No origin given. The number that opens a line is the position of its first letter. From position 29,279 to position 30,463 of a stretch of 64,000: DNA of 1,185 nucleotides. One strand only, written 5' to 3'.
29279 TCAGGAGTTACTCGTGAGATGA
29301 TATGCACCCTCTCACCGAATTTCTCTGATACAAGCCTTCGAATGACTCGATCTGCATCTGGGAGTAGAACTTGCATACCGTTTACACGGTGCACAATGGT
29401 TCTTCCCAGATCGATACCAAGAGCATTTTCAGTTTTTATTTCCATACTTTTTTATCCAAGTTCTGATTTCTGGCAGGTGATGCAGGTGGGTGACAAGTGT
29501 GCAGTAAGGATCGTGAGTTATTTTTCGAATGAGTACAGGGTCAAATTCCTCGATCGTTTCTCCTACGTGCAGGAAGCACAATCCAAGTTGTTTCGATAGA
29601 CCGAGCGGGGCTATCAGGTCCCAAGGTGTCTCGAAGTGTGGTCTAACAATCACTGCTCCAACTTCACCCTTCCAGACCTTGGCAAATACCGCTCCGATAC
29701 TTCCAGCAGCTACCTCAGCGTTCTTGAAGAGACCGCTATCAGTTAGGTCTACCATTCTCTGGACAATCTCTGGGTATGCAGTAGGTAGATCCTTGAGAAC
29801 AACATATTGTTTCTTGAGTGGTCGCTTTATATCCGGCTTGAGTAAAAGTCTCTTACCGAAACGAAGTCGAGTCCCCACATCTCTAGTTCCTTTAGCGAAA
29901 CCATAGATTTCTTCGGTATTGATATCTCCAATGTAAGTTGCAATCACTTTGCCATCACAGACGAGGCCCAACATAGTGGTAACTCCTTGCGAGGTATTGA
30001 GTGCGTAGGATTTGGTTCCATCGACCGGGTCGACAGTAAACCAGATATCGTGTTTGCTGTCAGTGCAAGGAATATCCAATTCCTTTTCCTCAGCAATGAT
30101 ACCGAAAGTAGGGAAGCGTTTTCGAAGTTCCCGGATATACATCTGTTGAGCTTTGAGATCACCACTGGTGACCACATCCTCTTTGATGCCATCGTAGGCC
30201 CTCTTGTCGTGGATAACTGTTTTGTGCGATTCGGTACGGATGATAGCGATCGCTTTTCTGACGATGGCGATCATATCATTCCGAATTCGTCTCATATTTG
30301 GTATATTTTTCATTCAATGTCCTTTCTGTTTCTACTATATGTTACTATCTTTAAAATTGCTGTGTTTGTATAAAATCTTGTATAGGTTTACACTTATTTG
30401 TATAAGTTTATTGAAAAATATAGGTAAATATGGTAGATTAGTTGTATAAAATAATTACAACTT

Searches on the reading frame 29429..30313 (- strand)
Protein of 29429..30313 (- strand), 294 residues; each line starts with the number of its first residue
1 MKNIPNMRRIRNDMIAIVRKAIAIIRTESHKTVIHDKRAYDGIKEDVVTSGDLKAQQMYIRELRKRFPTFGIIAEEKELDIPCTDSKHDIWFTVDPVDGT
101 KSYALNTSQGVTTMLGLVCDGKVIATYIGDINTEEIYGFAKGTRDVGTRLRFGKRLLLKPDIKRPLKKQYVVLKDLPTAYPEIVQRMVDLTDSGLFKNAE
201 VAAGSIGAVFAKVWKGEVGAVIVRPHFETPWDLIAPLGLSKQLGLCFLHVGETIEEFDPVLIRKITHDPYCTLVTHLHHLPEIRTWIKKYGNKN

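Call 95: search_protein_families(library=pfam, max_evalue=0.001, proteins=[window:29429-30313:-])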
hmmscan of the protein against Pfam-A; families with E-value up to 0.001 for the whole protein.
window:29429-30313:- (294 aa): 1 family
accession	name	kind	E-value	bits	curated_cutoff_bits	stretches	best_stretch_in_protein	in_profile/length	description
PF00459.30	Inositol_P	-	1.6e-20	74.2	27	1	14-256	9-242/271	Inositol monophosphatase family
